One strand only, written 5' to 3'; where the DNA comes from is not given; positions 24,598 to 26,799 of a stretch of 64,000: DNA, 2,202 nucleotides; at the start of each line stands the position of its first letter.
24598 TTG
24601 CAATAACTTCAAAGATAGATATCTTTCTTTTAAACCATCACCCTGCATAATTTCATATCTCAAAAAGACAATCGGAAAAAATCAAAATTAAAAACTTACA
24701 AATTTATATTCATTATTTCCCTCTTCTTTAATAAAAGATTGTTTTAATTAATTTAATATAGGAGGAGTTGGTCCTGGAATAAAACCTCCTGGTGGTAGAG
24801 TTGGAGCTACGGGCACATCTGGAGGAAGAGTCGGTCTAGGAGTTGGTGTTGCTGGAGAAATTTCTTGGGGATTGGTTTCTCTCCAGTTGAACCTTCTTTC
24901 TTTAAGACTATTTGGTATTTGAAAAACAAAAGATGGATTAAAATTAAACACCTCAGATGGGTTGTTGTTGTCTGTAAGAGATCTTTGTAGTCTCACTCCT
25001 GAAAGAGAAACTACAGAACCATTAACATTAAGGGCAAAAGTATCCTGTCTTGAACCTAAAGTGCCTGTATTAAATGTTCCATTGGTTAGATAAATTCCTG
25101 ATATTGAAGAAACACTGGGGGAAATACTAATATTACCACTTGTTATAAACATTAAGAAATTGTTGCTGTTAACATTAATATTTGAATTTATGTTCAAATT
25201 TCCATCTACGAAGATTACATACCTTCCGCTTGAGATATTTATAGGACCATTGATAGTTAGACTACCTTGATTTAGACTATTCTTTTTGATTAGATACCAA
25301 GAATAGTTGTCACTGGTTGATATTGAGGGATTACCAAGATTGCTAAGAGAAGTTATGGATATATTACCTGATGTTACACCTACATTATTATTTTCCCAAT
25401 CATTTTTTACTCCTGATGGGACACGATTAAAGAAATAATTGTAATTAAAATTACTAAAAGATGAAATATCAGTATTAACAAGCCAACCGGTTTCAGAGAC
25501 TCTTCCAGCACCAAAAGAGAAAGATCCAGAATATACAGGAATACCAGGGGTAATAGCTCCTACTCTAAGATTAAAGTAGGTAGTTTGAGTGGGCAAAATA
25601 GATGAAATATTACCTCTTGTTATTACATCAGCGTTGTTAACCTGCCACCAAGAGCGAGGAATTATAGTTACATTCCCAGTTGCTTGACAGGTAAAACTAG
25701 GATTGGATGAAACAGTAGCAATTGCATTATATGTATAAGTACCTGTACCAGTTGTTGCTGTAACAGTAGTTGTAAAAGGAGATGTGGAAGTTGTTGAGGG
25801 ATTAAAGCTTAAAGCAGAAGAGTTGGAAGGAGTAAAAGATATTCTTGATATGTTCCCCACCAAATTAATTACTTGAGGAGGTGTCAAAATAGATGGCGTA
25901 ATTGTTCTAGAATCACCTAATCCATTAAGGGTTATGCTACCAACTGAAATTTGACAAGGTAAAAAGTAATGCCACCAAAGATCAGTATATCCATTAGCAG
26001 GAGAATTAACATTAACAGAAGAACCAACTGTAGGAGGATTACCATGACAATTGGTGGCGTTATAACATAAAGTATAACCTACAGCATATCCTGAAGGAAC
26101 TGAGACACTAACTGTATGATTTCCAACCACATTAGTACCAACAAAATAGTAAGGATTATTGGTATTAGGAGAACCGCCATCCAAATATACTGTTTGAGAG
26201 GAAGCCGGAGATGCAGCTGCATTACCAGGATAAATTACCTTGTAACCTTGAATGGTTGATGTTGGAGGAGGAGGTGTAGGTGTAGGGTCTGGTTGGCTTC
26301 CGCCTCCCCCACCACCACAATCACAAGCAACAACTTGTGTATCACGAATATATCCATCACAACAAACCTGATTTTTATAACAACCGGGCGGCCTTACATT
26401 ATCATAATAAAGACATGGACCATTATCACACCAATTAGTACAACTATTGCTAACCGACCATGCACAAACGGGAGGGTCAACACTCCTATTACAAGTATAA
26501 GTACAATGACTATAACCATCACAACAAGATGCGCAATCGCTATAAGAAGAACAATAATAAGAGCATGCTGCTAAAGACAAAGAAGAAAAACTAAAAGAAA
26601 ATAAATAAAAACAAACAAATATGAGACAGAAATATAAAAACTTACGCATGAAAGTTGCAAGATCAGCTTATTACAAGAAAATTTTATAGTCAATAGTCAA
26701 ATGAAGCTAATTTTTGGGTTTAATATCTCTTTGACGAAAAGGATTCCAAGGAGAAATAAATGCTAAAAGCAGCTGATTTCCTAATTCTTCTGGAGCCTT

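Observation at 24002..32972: Two surface-protein genes share a 1.6-kb identical C-terminal module but carry unrelated Cys-rich N-terminal domains, each paired with a small 4-Cys secreted paralog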

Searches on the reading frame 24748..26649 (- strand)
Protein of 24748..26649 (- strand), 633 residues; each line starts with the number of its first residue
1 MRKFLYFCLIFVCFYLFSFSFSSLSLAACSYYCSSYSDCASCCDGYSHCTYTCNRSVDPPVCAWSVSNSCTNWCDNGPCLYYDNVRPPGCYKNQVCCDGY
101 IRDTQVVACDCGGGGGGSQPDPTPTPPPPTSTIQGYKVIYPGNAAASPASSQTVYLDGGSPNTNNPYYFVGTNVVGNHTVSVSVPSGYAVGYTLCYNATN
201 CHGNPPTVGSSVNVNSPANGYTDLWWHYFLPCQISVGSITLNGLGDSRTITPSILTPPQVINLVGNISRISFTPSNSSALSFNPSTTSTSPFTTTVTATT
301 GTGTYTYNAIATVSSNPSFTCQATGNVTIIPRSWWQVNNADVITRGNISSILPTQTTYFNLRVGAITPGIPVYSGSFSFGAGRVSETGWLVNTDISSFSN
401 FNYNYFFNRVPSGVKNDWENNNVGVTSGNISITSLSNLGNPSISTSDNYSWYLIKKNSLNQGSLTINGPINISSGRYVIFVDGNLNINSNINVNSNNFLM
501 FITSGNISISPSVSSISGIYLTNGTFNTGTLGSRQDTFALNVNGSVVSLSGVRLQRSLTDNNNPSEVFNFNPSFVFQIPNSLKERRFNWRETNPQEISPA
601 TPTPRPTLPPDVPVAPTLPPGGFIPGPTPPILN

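Call 5: search_protein_families(library=pfam, proteins=[window:24748-26649:-], max_evalue=0.1)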
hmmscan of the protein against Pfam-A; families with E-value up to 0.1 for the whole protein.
window:24748-26649:- (633 aa): 1 family
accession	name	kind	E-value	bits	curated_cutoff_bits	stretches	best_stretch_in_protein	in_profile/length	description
PF23981.1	DUF7305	-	0.0014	19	27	1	462-511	55-107/185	Domain of unknown function (DUF7305)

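Call 8: find_homologous_proteins(query=window:24748-26649:-, max_evalue=0.001)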
Query window:24748-26649:- (633 aa): 16 proteins with E <= 0.001 among 8000 candidates.
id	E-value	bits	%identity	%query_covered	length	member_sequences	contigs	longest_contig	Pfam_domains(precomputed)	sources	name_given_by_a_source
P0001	0.0e+0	1142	100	79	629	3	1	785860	-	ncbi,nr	ncbi:MAG: hypothetical protein KatS3mg088_734 [Patescibacteria group bacterium]|nr:MAG: hypothetical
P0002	9.1e-113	396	45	49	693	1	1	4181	-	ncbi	-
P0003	7.3e-91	324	42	84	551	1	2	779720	-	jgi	jgi:hypothetical protein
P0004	3.7e-83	298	35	73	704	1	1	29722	-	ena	-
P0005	9.9e-52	195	35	75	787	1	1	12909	-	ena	-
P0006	1.7e-51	194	57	17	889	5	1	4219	PF18885.7,PF00251.27,PF04041.20,PF04616.21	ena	-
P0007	2.0e-51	194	31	89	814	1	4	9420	-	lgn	-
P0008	6.1e-27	113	42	21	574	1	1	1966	PF16841.12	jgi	-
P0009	1.2e-25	109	54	16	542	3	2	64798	-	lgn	-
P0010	5.1e-24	103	54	16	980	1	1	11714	-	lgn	-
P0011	6.8e-24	103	49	20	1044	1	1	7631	-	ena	-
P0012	2.0e-22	98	64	16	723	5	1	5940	PF18895.6,PF07705.18,PF00041.28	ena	-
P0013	9.4e-18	82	41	31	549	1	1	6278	-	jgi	jgi:hypothetical protein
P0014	2.1e-15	75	31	41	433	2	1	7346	-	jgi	-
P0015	7.1e-9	53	48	16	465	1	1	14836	PF00404.25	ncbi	-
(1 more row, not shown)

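Call 11: search_solved_structures(query=window:24748-26649:-, max_evalue=1)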
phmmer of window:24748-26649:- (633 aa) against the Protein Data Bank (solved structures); distinct sequences matched with E-value up to 1: 3.
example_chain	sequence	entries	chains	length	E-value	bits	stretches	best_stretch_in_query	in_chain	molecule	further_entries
2eak_A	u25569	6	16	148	0.3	12.9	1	520-574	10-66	Galectin-9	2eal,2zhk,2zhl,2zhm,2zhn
3wlu_A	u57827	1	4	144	0.4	12.5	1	521-574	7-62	Galectin-9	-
3lsd_A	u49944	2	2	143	0.41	12.5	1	526-574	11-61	Galectin-9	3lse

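Call 12: search_protein_families(library=ncbifam, proteins=[window:24748-26649:-], max_evalue=0.1)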
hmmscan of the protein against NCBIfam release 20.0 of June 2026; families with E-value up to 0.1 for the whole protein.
window:24748-26649:- (633 aa): 0 families

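Call 14: find_encoding_contigs(protein=P0003, flank=10000, max_places=3)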
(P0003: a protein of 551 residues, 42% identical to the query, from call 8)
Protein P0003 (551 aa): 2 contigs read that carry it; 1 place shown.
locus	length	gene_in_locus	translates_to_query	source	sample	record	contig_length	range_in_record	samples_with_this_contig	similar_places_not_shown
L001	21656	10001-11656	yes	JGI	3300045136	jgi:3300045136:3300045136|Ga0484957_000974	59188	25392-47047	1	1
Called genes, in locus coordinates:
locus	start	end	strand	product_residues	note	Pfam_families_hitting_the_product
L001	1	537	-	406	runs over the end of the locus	PF08308:PEGA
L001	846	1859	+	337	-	PF00022:Actin, PF06723:MreB_Mbl, PF11104:PilM_2 (faint), PF00012:HSP70, PF14450:FtsA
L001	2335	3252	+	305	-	PF03808:Glyco_tran_WecG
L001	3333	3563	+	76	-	PF12728:HTH_17, PF13411:MerR_1, PF00376:MerR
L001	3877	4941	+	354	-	PF00348:polyprenyl_synt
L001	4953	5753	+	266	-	PF01522:Polysacc_deac_1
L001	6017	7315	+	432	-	PF01255:Prenyltransf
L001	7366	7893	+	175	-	-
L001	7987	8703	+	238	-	-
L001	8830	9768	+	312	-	-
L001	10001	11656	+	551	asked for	-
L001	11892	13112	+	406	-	-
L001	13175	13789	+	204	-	-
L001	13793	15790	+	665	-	-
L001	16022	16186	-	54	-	-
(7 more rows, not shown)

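Call 15: find_encoding_contigs(protein=P0004, flank=10000, max_places=3)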
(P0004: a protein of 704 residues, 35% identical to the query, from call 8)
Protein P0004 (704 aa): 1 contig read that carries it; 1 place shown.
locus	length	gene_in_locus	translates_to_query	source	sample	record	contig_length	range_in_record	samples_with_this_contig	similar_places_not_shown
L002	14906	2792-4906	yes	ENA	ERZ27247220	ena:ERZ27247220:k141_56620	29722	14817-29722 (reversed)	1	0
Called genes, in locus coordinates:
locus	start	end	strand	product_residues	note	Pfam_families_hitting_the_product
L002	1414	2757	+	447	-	-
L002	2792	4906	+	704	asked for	-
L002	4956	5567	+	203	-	PF00081:Sod_Fe_N, PF02777:Sod_Fe_C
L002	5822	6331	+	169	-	PF02075:RuvC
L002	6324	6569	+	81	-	-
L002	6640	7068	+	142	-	PF18894:PhageMetallopep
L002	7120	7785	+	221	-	PF21694:DNA_pol3_delta_C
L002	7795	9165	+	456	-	PF02878:PGM_PMM_I, PF02879:PGM_PMM_II, PF02880:PGM_PMM_III, PF00408:PGM_PMM_IV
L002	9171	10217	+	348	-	PF01380:SIS, PF10432:bact-PGI_C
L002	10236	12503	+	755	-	PF01326:PPDK_N, PF00391:PEP-utilizers, PF02896:PEP-utilizers_C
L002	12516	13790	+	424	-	PF03952:Enolase_N, PF00113:Enolase_C, PF13378:MR_MLE_C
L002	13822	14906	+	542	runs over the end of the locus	PF01676:Metalloenzyme, PF06415:iPGM_N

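Call 34: predict_structure(alignment_id=A3)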
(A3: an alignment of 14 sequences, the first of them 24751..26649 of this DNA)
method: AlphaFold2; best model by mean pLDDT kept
length: 633 residues; sequences in the alignment: 14
mean_pLDDT: 70.7   pTM: 0.48
mean pLDDT of the five models: 70.7, 68.3, 66.8, 66.3, 63.7
residues with pLDDT >= 90: 108; 70-90: 244; 50-70: 166; < 50: 115
segments of 3 or more residues with pLDDT < 50: 23-28, 85-87, 99-101, 112-129, 353-365, 380-394, 585-633
pLDDT, mean of each block of 10 residues (from residue 1): 79 77 46 68 62 62 58 62 56 63 61 35 38 82 68 84 79 72 81 78 75 81 83 83 75 71 70 90 88 84 87 76 88 62 65 44 46 57 41 53 87 86 86 81 65 90 93 90 97 91 96 94 92 83 87 79 76 83 54 32 32 36 32 26
secondary structure, 60 per line:
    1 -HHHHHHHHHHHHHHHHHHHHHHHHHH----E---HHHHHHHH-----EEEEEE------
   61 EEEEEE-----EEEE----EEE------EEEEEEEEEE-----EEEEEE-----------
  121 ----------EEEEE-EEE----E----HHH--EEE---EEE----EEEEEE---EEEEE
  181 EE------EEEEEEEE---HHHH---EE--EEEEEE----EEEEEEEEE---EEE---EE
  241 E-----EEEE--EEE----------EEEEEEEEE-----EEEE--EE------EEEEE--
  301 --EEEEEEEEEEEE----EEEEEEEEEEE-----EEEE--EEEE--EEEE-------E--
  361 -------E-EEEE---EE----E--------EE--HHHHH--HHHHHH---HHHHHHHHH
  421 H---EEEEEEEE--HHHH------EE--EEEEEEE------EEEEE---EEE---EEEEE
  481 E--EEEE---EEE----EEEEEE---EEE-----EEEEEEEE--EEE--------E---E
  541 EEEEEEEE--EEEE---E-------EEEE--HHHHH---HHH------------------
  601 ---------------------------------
elements in order: H2-27 H36-43 E49-54 E61-66 E72-75 E80-82 E89-98 E104-109 E131-135 E137-139 E154-156 E160-162 E167-172 E176-182 E189-196 H200-203 E211-216 E221-229 E233-235 E239-241 E247-250 E253-255 E266-274 E280-283 E294-298 E303-314 E319-329 E335-338 E341-344 E347-350 E370-373 H396-400 H403-408 H412-421 E425-432 H435-438 E449-455 E462-466 E470-472 E476-481 E484-487 E491-493 E498-503 E507-509 E515-522 E525-527 E540-548 E551-554 E566-569 H572-576
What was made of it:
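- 25651..26274 (-): Two beta-sandwich (Ig-like) stalk domains of bigA (aa ~126-333). The same domains lie in bigB at 31407-32018. AF2 model (call 34).
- The head model has low confidence (pLDDT 56-68, call 34).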

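Call 39: fold_search(model_id=the predicted structure, library=pdb)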
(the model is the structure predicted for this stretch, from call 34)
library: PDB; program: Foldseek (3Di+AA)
matches with E <= 10: 1340; with E <= 0.001: 50
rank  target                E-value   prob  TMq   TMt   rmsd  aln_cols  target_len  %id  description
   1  4m02                  2.6e-05  1.00  0.14  0.40   9.6       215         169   13  Middle fragment(residues 494-663) of the binding region of SraP (released 2014-06-18)
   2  3kpt_A                4.1e-05  1.00  0.20  0.33  10.0       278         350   10  Crystal structure of BcpA, the major pilin subunit of Bacillus cereus (released 2009-11-24)
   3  3rkp_B                6.4e-05  1.00  0.20  0.33  10.4       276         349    9  Crystal structure of BcpA*(D312A), the major pilin subunit of Bacillus cereus (released 2012-05-30)
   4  7sqc_2B               6.7e-05  1.00  0.12  0.10  16.2       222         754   12  Ciliary C1 central pair apparatus isolated from Chlamydomonas reinhardtii (released 2022-04-13)
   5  7sqc_2A               7.1e-05  0.99  0.13  0.11  25.9       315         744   10  Ciliary C1 central pair apparatus isolated from Chlamydomonas reinhardtii (released 2022-04-13)
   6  5szo_B                9.6e-05  0.97  0.13  0.18  43.9       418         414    7  Protocadherin Gamma B7 extracellular cadherin domains 1-4 P41212 crystal form (released 2016-10-19)
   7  6vg1_A                1.1e-04  0.97  0.13  0.13  49.4       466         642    6  xenopus protocadherin 8.1 EC1-6 (released 2020-03-11)
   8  9flp_A                1.6e-04  0.96  0.12  0.09  38.7       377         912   13  CryoEM structure of the neck (1403-2314) in the grappling hook protein A (GhpA) in the bacterium Aureispira sp. CCB-QB (released 2024-10-16)
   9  5szo_A                1.8e-04  0.96  0.13  0.18  44.3       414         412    6  Protocadherin Gamma B7 extracellular cadherin domains 1-4 P41212 crystal form (released 2016-10-19)
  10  8qox_B                1.9e-04  1.00  0.13  0.18  22.4       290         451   14  Two-component assembly of SlaA and SlaB S-layer proteins of Sulfolobus acidocaldarius (released 2024-02-21)
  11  7sqc_F1               2.4e-04  0.98  0.13  0.16  18.6       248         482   14  Ciliary C1 central pair apparatus isolated from Chlamydomonas reinhardtii (released 2022-04-13)
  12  6vfw_C                2.8e-04  0.97  0.12  0.16  32.8       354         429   12  Crystal structure of human delta protocadherin 10 EC1-EC4 (released 2020-03-11)
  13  5tfk                  2.8e-04  0.97  0.12  0.20  17.8       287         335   11  Crystal Structure of Mouse Cadherin-23 EC19-21 WT (released 2017-12-27)
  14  9ijj_O                2.9e-04  1.00  0.13  0.08  15.5       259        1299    9  In situ structure of the central apparatus in mouse sperm axoneme. (released 2025-06-04)
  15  5co1_A                3.2e-04  1.00  0.13  0.33  12.8       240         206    9  Crystal Structure of Zebrafish Protocadherin-19 EC3-4 (released 2016-11-02)
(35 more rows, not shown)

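Call 43: find_encoding_contigs(protein=P0002, flank=10000, max_places=3)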
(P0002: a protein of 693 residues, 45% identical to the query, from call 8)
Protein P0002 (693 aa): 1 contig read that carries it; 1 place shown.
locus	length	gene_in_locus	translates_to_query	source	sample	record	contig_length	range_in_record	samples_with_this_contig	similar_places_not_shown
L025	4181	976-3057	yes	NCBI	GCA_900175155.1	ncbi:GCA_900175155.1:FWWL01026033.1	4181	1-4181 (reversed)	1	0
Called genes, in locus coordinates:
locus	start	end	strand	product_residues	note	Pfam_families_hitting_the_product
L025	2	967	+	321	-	?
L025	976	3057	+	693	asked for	-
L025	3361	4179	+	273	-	?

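Call 90: list_cluster_members(proteins=[window:24751-26649:-, window:30507-32393:-])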
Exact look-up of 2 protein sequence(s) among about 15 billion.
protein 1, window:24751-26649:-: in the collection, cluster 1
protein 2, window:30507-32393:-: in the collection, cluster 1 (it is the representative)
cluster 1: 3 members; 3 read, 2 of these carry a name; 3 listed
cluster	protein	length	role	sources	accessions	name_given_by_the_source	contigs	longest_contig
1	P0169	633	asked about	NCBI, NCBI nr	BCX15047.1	MAG: hypothetical protein KatS3mg088_730 [Patescibacteria group bacterium]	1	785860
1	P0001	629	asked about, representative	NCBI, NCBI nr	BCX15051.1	MAG: hypothetical protein KatS3mg088_734 [Patescibacteria group bacterium]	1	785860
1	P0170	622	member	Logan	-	-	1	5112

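Call 92: find_encoding_contigs(protein=P0170, flank=6000, max_places=4)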
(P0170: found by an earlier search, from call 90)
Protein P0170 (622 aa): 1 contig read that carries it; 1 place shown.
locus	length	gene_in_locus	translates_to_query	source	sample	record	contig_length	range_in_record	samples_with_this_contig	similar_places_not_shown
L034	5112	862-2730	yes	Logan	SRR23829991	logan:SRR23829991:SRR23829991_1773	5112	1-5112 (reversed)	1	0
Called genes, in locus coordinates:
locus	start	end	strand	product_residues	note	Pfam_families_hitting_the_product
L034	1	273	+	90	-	?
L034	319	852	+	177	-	-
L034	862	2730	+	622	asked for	-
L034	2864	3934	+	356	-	PF00348:polyprenyl_synt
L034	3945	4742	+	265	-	PF00696:AA_kinase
